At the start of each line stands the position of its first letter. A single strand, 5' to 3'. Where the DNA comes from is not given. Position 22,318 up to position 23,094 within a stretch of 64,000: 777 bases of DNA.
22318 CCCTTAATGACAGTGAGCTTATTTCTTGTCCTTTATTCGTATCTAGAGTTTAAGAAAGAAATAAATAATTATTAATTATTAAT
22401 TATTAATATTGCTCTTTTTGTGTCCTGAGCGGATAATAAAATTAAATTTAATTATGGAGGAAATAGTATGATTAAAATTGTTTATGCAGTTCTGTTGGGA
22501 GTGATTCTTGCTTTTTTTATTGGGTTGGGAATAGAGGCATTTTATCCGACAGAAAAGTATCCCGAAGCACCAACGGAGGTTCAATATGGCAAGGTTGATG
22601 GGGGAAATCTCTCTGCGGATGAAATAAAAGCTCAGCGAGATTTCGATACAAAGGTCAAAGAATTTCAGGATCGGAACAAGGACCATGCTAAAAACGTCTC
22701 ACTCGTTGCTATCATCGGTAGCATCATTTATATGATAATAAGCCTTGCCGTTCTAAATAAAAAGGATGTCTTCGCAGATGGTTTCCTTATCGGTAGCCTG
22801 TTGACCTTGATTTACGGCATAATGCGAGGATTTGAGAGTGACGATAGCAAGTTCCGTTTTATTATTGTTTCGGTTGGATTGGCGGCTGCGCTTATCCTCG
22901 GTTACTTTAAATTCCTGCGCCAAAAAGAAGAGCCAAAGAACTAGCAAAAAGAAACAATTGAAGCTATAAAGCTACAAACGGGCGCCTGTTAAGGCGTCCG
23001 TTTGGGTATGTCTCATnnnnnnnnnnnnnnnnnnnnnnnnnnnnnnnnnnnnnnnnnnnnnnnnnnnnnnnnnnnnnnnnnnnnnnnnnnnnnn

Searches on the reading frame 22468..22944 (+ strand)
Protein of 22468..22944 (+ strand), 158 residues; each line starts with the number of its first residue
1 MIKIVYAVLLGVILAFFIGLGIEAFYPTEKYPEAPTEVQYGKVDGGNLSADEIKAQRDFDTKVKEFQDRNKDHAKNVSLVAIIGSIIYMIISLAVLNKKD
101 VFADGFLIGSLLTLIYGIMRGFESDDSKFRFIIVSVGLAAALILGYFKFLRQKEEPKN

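Call 36: search_protein_families(library=pfam, proteins=[window:22468-22944:+], max_evalue=10)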
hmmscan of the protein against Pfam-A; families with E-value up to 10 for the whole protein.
window:22468-22944:+ (158 aa): 8 families
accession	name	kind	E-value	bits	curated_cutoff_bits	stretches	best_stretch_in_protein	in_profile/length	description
PF07331.16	TctB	-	0.0018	18.9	29.1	1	18-150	49-132/137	Tripartite tricarboxylate transporter TctB family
PF02466.24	Tim17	-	0.005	17.6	32.7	1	4-100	1-78/111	Tim17/Tim22/Tim23/Pmp24 family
PF13623.11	SurA_N_2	-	0.016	15.5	28.5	1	5-71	11-68/145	SurA-like N-terminal domain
PF20990.2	DUF2207_C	-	0.018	15.2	33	1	55-126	120-164/247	Predicted membrane protein (DUF2207) C-terminal domain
PF06496.16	DUF1097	-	0.037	14.7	24.6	0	76-147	70-136/142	Protein of unknown function (DUF1097)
PF10247.14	Romo1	-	0.092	13.6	27.6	0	135-155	15-35/66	Reactive mitochondrial oxygen species modulator 1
PF00335.26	Tetraspanin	-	0.48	10.5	32.1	1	4-69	77-123/225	Tetraspanin family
PF07695.17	7TMR-DISM_7TM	-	3.1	8.1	29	1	77-120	126-169/205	7TM diverse intracellular signalling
